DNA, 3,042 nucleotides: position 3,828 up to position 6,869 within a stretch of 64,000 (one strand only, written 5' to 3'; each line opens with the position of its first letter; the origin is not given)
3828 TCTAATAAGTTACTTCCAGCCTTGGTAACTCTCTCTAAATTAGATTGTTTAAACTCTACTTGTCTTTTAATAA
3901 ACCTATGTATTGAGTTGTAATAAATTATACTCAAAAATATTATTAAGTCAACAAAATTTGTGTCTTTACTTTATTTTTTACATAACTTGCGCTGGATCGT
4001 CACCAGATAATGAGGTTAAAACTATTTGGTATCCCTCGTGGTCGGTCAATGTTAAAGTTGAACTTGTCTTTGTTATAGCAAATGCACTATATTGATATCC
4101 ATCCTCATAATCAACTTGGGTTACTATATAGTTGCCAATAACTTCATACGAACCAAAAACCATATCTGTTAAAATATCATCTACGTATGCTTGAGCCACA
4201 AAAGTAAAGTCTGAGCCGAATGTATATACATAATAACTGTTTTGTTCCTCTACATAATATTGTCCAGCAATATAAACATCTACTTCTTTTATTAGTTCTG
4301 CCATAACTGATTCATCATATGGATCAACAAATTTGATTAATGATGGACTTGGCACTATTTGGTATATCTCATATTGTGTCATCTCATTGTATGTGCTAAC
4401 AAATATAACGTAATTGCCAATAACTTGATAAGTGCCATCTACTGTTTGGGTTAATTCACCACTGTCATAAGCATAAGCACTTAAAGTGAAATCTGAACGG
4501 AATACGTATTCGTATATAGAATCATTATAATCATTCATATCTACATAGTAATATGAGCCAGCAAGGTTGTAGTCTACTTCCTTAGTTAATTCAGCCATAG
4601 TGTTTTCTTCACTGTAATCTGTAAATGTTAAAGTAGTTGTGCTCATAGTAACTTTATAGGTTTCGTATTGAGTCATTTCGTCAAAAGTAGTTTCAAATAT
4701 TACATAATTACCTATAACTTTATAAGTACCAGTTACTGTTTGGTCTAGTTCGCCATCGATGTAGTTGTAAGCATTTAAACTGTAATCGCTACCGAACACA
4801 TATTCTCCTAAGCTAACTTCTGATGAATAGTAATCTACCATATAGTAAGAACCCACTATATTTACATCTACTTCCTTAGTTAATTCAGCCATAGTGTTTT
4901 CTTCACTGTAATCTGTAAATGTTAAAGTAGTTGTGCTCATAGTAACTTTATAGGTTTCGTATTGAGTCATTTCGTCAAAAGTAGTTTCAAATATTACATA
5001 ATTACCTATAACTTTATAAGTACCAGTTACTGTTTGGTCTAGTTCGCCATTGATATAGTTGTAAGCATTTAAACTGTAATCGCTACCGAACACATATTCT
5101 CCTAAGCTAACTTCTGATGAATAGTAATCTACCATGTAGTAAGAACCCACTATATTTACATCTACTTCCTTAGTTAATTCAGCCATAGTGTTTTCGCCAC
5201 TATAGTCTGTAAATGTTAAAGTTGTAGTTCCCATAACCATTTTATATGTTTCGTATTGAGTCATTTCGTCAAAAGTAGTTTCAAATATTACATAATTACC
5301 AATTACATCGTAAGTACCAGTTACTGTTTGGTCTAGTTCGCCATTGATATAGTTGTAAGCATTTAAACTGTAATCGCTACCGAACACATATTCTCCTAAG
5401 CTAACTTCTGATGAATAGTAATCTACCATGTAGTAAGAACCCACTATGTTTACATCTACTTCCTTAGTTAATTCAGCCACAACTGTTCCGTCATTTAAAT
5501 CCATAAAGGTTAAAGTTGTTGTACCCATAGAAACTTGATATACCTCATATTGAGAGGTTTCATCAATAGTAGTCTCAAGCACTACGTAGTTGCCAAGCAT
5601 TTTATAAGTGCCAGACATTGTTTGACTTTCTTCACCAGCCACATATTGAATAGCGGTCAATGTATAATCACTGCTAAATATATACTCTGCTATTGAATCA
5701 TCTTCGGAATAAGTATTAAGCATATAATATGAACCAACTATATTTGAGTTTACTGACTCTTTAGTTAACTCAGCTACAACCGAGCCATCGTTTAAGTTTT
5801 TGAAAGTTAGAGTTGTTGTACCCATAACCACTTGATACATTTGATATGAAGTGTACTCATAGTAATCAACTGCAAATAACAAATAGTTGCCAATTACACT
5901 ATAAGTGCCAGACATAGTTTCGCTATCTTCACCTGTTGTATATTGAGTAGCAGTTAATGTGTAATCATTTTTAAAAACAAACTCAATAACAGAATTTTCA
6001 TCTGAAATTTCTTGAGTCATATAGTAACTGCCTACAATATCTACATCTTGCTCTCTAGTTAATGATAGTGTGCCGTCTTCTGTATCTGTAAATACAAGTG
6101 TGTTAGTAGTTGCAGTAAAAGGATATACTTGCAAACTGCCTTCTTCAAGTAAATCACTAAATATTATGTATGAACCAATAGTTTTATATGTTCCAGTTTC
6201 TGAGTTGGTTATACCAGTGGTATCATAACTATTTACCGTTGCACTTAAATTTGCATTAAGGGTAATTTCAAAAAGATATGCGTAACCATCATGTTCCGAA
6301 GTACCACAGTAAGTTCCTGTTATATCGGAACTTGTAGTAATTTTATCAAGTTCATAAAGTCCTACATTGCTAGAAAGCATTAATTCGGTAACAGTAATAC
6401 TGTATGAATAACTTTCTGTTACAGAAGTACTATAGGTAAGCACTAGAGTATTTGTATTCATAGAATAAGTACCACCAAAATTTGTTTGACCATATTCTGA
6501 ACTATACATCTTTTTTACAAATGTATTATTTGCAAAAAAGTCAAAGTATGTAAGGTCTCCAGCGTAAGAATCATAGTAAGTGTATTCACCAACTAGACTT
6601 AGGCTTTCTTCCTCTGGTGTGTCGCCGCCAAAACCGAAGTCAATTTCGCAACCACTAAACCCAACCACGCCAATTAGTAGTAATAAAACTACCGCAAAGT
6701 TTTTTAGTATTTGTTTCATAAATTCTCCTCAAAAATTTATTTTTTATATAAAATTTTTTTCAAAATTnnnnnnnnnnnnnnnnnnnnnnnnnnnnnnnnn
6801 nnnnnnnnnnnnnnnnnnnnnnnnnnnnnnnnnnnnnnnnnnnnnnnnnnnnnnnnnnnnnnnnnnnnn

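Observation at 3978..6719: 913-aa lipoprotein built entirely of nine ~98-aa modules, three of them near-identical 294-bp DNA repeats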

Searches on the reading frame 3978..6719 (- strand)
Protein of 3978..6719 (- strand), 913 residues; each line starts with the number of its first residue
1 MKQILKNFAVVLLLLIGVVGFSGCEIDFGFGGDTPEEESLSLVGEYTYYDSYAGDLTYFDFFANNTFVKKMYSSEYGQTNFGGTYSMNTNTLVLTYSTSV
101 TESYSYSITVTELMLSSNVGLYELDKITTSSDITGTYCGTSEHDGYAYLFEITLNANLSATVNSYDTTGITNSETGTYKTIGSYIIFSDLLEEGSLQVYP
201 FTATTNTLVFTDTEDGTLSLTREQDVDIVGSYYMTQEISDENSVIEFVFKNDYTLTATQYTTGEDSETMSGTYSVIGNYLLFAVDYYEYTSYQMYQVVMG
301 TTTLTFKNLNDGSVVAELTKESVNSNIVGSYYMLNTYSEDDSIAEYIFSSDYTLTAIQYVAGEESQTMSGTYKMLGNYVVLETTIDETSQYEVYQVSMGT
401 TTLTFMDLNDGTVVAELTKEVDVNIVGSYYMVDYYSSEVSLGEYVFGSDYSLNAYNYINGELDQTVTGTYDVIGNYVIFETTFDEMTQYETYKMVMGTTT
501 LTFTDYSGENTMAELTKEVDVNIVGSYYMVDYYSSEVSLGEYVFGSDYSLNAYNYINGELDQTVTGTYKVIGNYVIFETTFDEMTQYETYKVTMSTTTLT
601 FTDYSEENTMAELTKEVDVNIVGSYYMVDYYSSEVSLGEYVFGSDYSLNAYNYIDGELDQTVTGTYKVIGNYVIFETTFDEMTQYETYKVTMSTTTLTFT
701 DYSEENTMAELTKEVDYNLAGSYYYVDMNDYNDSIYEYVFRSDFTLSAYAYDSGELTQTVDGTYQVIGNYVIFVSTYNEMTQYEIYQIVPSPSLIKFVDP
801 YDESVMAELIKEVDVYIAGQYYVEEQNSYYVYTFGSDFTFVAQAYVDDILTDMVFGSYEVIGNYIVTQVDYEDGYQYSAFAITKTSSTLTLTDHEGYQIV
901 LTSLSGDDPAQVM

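Call 4: search_protein_families(library=pfam, proteins=[window:3978-6719:-], max_evalue=1)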
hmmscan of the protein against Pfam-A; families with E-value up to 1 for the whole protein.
window:3978-6719:- (913 aa): 6 families
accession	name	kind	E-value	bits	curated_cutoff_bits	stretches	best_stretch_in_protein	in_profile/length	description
PF24278.2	HVO_0513_N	-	0.0003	20.8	29.8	0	550-615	15-78/134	HVO_0513, N-terminal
PF15397.11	DUF4618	-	0.0055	16.6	34.9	0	659-717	34-92/258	Domain of unknown function (DUF4618)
PF22154.2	SelB_WH2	-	0.046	14.5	26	0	565-578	49-62/62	Elongation factor SelB, second winged-helix domain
PF21668.3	RPOC_hybrid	-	0.33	11.2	27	0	402-445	17-60/102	DNA-directed RNA polymerase subunit beta', hybrid domain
PF17249.8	DUF5318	-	0.47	10.7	31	1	353-393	60-100/131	Family of unknown function (DUF5318)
PF10648.15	Gmad2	-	0.83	10.4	25.7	0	659-681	10-32/86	Immunoglobulin-like domain of bacterial spore germination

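Call 5: find_homologous_proteins(query=window:3978-6719:-)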
Query window:3978-6719:- (913 aa): 1 proteins with E <= 0.001 among 8000 candidates.
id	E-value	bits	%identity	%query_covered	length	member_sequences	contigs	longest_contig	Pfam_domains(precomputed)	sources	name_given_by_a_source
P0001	0.0e+0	1924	100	100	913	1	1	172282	-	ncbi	ncbi:MAG: hypothetical protein AB7S44_00310 [Spirochaetales bacterium]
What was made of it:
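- NCBI labels the MAG 'Spirochaetales bacterium' (call 5). The sequence comes from a metagenome-assembled genome (call 5).
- Tried and rejected: A word-indexed search of 5.8 billion proteins found only the protein itself (call 5).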

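Call 6: search_protein_families(library=ncbifam, proteins=[window:3978-6719:-], max_evalue=1)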
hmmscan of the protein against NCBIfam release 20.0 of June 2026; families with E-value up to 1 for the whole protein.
window:3978-6719:- (913 aa): 4 families
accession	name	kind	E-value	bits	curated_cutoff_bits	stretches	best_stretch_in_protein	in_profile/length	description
NF007498.0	PRK10091.1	equivalog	2.9e-05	23.2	499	0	394-452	6-67/390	MFS transporter AraJ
TIGR03066.1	Gem_osc_para_1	paralog_domain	4.4e-05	23.5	93.25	1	227-292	30-92/121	TIGR03066 family protein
TIGR02603.1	CxxCH_TIGR02603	domain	0.17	11.9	68.15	1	834-899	27-93/134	putative heme-binding domain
TIGR02912.1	sulfite_red_C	equivalog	0.55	9.2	324.1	0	648-692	259-302/314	sulfite reductase subunit C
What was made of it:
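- Tried and rejected: The weak hits (HVO_0513_N, DUF4618, AraJ, TIGR03066) are treated as noise (calls 4, 6).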

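Call 25: find_encoding_contigs(protein=P0001, flank=2000, max_places=6)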
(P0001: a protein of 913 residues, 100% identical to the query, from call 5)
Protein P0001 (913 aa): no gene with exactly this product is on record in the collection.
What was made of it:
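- Tried and rejected: An exact look-up of the protein in the contig index found nothing (call 25), although its neighbours led to the Logan contigs.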

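Call 48: find_related_loci(query=window:3978-6719:-, collection=metagenome_contigs, flank=6000)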
Query window:3978-6719:- (913 aa) in metagenome_contigs; peptide patterns used: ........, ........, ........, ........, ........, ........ (x = any residue, [..] = any of these).
60 stretches matched a pattern, but none encodes a relative of the query by tblastn (E <= 1e-3).

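Call 50: find_encoding_contigs(protein=P0021, flank=10000, max_places=6)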
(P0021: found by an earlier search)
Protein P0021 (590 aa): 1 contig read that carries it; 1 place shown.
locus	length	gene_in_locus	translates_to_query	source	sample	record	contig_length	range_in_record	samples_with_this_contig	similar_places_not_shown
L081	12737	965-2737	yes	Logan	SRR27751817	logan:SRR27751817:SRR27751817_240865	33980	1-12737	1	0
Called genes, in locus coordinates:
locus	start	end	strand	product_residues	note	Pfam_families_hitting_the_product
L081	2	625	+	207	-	?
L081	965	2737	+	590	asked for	PF07973:tRNA_SAD, PF00587:tRNA-synt_2b, PF03129:HGTP_anticodon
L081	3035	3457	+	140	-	PF05198:IF3_N, PF00707:IF3_C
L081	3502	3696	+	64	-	PF01632:Ribosomal_L35p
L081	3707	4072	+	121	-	PF00453:Ribosomal_L20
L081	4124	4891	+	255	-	PF22435:MRM3-like_sub_bind, PF08032:SpoU_sub_bind (weak), PF00588:SpoU_methylase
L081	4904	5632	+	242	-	PF20772:TACO1_YebC_N, PF01709:Transcrip_reg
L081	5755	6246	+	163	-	PF02075:RuvC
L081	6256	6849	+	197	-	PF01330:RuvA_N, PF00633:HHH (faint), PF14520:HHH_5, PF07499:RuvA_C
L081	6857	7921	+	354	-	PF05673:DUF815 (faint), PF13173:AAA_14 (faint), PF06068:TIP49 (faint), PF05496:RuvB_N, PF00004:AAA, PF07728:AAA_5, PF17864:AAA_lid_4, PF05491:WHD_RuvB, +1 more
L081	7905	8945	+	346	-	PF02547:Queuosine_synth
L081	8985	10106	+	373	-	PF01702:TGT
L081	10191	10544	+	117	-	PF02699:YajC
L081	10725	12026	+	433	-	PF21760:SecD_1st (weak), PF22599:SecDF_P1_head, PF03176:MMPL (weak), PF02355:SecD_SecF_C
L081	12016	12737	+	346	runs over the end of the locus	PF07549:Sec_GG (weak), PF02355:SecD_SecF_C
